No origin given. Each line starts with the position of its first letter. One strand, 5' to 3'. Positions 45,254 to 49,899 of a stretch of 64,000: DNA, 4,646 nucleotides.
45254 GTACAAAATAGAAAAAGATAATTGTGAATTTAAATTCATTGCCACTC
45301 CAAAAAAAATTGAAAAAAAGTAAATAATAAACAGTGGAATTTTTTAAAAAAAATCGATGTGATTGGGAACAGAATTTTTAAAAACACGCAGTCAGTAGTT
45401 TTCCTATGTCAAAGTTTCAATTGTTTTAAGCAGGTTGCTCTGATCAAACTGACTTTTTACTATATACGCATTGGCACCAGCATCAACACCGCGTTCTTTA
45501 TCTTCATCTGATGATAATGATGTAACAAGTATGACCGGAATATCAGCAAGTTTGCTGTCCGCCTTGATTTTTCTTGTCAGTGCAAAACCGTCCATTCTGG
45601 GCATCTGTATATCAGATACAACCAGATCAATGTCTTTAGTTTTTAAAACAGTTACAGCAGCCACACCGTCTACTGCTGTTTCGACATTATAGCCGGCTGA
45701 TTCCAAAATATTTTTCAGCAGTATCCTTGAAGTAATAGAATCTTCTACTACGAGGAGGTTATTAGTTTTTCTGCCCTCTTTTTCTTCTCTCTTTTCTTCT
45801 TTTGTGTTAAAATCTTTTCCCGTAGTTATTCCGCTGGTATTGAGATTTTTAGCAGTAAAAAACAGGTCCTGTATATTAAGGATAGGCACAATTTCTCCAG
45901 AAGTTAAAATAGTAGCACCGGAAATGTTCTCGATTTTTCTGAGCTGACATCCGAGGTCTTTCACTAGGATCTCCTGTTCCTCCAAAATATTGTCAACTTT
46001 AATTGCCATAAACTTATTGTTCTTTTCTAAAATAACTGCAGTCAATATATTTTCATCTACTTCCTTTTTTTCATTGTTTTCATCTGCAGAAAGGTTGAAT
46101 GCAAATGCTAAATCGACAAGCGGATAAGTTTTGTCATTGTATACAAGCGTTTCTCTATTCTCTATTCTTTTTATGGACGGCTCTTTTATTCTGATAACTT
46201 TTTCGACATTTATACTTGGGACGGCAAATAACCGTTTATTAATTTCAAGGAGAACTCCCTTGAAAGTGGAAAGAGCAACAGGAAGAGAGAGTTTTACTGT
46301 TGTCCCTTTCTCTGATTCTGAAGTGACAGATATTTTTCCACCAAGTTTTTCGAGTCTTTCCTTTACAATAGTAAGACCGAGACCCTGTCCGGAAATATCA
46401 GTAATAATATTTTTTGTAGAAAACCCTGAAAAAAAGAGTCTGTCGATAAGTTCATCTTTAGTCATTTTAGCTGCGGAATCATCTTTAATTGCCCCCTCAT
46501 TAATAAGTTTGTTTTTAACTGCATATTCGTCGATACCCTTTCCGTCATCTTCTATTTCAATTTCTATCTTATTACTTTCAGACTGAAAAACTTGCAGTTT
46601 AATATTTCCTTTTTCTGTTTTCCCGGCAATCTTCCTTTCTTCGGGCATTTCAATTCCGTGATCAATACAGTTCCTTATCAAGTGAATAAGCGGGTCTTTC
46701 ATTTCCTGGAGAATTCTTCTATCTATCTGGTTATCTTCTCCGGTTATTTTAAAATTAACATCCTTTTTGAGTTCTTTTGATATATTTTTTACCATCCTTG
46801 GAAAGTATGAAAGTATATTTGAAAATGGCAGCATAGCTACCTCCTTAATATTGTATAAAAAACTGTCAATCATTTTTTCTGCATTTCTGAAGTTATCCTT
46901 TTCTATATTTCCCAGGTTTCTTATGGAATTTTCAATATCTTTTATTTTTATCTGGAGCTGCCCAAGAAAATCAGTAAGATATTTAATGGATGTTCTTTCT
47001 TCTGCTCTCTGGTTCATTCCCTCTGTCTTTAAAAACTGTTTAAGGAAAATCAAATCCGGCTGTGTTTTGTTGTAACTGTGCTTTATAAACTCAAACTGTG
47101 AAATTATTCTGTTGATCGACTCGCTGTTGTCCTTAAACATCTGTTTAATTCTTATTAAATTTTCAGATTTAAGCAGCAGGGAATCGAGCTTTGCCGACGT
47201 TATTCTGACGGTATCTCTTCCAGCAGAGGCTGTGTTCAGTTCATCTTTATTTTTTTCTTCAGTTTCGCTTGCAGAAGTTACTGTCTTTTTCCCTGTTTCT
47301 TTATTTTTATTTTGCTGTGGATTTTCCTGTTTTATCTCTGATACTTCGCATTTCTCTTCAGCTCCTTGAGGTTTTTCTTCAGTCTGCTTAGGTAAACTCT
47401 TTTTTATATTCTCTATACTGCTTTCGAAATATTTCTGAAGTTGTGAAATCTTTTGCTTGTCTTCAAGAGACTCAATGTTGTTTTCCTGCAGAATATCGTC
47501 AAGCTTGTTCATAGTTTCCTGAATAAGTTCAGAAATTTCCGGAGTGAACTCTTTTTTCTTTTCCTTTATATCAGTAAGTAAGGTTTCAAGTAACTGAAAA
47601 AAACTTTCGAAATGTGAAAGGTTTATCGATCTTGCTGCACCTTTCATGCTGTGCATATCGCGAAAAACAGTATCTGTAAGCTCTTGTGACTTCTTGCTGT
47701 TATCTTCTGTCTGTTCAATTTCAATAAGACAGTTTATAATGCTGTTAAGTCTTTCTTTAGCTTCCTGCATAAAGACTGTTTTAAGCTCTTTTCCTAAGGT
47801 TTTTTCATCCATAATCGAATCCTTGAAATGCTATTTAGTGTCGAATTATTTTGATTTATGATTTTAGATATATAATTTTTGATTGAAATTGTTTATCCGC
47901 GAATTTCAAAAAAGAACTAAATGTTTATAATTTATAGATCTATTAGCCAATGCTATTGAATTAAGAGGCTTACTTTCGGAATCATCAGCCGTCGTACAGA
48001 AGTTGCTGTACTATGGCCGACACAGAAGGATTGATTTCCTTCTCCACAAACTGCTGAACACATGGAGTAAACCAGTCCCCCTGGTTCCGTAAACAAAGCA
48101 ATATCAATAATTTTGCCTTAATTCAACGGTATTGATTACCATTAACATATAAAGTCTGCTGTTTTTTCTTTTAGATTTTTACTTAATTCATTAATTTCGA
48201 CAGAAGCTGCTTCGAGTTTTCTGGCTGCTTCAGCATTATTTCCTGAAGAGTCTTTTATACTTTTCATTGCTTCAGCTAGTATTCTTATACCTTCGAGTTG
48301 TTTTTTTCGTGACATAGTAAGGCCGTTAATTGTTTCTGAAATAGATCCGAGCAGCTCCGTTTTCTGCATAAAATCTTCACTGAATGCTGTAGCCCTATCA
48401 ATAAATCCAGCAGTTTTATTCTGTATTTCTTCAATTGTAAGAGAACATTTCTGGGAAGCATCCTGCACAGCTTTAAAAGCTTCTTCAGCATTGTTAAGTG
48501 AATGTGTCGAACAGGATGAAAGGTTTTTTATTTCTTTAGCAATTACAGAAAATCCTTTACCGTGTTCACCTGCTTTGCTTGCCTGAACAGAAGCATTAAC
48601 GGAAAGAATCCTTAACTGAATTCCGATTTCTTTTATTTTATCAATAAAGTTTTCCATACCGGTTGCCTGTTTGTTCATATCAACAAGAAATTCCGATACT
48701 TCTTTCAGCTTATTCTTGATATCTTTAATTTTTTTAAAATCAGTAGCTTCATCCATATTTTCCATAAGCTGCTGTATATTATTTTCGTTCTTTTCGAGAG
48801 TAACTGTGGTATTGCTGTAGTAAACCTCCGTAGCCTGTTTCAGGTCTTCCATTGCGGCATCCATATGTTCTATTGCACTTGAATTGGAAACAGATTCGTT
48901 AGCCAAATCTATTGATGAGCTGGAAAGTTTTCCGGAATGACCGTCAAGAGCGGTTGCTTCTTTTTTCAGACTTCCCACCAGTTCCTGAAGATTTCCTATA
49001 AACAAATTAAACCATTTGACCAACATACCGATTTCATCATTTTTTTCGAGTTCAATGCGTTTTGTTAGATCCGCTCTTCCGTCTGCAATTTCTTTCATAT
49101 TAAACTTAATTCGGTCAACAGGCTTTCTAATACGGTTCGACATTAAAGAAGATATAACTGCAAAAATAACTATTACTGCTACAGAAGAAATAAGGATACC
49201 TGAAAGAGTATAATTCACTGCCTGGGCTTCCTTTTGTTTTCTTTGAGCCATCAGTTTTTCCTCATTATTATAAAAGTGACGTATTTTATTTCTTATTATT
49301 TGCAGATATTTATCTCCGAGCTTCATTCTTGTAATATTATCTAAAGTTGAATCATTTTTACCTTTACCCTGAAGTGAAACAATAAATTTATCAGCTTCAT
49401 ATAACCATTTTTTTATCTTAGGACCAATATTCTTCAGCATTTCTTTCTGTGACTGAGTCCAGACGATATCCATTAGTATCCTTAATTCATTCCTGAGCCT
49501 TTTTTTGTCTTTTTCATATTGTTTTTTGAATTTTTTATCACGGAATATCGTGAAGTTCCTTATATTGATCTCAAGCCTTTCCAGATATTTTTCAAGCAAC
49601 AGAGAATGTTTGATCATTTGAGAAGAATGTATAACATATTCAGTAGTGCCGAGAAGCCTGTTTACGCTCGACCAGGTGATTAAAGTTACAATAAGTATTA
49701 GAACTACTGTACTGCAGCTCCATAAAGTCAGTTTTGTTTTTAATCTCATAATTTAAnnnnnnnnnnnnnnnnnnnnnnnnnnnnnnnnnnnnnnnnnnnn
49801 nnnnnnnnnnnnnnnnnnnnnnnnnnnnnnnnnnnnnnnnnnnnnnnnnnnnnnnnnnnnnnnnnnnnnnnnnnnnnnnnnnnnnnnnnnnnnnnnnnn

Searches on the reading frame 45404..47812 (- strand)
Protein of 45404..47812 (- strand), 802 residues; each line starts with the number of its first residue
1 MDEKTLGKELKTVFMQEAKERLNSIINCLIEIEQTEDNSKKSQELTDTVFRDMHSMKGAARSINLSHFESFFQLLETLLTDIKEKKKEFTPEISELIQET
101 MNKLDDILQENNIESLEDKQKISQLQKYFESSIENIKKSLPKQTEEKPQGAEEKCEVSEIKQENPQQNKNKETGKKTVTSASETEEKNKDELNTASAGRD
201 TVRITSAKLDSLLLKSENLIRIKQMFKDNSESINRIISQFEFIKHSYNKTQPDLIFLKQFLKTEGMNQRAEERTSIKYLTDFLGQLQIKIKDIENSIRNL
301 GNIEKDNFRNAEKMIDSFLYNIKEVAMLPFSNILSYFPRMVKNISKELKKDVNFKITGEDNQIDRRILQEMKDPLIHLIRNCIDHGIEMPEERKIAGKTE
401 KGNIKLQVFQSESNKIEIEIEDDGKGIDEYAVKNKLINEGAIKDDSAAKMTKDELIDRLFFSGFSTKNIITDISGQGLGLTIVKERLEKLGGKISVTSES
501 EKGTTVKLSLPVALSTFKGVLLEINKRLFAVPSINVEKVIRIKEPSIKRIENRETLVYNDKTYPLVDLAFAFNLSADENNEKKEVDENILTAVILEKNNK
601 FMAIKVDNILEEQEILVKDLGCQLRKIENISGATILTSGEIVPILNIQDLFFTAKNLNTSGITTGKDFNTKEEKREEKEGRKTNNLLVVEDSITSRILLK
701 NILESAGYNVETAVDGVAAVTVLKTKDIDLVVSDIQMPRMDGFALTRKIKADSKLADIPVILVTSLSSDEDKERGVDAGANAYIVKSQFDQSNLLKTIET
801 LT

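Call 13: search_protein_families(library=pfam, proteins=[window:45404-47812:-], max_evalue=0.00001)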
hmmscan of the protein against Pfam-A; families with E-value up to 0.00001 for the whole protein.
window:45404-47812:- (802 aa): 4 families
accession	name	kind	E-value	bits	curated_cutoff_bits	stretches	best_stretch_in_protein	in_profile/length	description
PF00072.30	Response_reg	-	5.4e-27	94.6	30.2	1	687-798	2-110/111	Response regulator receiver domain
PF02518.31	HATPase_c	-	7.6e-20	71.9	26.4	1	373-513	4-110/111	Histidine kinase-, DNA gyrase B-, and HSP90-like ATPase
PF01584.24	CheW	-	1.3e-17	64.2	23.5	1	519-651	2-134/138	CheW-like domain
PF01627.28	Hpt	-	6.1e-10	39.7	24.6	1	9-105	1-82/84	Hpt domain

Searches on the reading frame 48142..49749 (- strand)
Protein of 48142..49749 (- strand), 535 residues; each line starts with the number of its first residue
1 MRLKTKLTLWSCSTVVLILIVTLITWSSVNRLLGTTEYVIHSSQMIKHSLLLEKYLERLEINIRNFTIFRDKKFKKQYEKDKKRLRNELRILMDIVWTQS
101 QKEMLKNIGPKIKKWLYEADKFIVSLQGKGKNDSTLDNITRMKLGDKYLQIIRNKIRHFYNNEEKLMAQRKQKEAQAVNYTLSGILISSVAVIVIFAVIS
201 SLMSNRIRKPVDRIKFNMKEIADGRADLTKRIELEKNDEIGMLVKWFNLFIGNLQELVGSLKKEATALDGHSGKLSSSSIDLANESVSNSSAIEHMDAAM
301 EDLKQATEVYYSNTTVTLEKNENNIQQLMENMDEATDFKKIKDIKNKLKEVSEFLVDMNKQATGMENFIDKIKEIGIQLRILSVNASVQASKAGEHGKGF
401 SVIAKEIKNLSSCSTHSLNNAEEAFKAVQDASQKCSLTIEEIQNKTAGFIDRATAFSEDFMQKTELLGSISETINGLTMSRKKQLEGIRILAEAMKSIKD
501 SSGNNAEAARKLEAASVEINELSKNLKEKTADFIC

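Call 13: search_protein_families(library=pfam, proteins=[window:48142-49749:-], max_evalue=0.00001)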
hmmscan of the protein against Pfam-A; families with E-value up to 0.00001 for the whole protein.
window:48142-49749:- (535 aa): 3 families
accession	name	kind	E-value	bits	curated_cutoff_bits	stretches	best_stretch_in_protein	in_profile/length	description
PF00015.26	MCPsignal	-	2.6e-19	70.2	34.6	1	346-500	16-170/172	Methyl-accepting chemotaxis protein (MCP) signalling domain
PF05227.19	CHASE3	-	6.2e-12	46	28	1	36-172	2-137/138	CHASE3 domain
PF00672.30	HAMP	-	3.1e-08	34.3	25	1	202-256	1-53/53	HAMP domain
